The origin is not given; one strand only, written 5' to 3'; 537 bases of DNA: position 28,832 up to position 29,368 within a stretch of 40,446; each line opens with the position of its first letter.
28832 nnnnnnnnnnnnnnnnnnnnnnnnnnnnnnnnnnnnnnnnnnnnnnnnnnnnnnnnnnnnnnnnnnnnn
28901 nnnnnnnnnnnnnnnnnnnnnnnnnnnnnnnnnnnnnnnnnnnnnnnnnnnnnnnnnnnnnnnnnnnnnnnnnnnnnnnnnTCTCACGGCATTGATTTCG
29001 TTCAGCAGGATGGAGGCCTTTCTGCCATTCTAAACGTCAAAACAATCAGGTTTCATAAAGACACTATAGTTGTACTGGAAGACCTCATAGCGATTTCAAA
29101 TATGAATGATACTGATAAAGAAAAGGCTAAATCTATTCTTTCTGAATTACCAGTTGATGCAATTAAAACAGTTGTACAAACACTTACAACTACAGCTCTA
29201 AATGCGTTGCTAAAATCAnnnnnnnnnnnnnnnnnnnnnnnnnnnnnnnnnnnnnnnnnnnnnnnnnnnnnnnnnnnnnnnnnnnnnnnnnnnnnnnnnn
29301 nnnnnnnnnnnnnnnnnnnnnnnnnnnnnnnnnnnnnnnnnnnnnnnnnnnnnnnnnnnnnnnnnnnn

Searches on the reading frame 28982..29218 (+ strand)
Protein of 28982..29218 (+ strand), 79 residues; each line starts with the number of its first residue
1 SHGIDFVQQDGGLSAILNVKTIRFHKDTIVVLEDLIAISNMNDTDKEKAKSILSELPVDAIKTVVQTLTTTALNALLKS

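Call 96: find_homologous_proteins(query=A5, max_evalue=0.001)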
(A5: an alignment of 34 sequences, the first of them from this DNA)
Query A5 (34 sequences) (79 aa, profile of the alignment): 1685 proteins with E <= 0.001 among 2864 candidates; the best 120 are listed.
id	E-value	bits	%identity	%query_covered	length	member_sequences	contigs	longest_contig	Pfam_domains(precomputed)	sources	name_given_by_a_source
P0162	1.1e-30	124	38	96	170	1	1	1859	-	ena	-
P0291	1.7e-30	123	45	92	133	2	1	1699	-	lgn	-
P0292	2.0e-30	123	41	91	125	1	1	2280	-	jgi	jgi:hypothetical protein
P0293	2.0e-30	123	38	96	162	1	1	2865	-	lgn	-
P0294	2.0e-30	123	43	92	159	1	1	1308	-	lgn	-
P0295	2.1e-30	123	45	94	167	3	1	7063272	-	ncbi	ncbi:hypothetical protein [Achromobacter pestifer]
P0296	2.7e-30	122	41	91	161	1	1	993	-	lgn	-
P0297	4.6e-30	122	38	94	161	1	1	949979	-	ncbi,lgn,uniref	ncbi:hypothetical protein [Acidovorax delafieldii]|uniref:hypothetical protein n=1 Tax=Acidovorax de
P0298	4.8e-30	122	45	92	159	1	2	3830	-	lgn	-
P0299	4.9e-30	122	40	94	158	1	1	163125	-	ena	-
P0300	5.0e-30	122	38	91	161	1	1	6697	-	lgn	-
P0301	5.1e-30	122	38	92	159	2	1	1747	-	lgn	-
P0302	5.5e-30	121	42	92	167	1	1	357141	-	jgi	jgi:hypothetical protein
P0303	6.1e-30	121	39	96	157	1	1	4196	-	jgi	jgi:hypothetical protein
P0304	6.5e-30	121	41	94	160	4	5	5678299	-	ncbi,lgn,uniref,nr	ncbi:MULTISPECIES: hypothetical protein [Comamonas]|uniref:hypothetical protein n=1 Tax=Comamonas Ta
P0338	3.9e-29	119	38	91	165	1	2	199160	-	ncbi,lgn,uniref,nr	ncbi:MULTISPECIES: hypothetical protein [Burkholderia cepacia complex]|uniref:hypothetical protein n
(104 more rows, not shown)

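Call 97: find_encoding_contigs(protein=P0304, flank=3000, max_places=3)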
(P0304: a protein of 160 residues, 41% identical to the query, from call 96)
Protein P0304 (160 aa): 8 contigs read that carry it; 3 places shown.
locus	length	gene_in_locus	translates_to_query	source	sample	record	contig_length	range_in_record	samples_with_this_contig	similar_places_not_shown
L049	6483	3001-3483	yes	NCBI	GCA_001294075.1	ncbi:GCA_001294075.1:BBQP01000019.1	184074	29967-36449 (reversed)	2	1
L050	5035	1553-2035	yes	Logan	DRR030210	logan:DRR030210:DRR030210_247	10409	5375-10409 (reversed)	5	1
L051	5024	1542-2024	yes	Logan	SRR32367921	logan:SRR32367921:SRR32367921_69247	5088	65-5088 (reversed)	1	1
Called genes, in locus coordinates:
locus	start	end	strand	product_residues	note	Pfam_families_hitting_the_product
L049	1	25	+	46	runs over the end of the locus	-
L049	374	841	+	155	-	-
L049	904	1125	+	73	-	-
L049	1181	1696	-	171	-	-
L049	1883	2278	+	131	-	-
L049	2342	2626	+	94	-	-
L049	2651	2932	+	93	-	-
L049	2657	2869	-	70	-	-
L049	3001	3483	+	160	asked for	-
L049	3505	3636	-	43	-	-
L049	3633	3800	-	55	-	-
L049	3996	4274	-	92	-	-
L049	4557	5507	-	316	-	PF19952:DUF6414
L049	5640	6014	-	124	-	-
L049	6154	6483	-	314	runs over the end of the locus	PF25145:NfeD1b_N (weak), PF01343:Peptidase_S49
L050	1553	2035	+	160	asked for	-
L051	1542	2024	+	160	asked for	-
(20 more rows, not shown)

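Call 98: find_encoding_contigs(protein=P0338, flank=3000, max_places=2)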
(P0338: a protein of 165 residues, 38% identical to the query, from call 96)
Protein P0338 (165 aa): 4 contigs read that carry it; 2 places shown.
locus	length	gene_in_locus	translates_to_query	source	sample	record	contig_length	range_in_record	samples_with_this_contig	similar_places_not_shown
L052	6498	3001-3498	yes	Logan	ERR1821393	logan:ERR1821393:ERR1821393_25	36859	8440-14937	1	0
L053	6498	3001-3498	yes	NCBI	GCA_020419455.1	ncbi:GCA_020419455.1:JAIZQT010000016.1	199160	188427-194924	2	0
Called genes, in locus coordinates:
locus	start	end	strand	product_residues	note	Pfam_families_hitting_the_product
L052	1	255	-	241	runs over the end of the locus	-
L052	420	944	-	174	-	PF20383:DUF6678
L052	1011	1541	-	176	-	-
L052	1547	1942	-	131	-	-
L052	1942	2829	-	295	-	-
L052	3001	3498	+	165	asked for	-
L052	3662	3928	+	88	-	-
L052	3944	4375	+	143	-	-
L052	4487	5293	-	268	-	-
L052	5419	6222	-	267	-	PF13365:Trypsin_2 (weak)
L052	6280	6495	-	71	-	-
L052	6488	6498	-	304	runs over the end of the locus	PF12834:Phage_int_SAM_2, PF12835:Integrase_1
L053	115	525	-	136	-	-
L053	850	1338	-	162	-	-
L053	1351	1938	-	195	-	-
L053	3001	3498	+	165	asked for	-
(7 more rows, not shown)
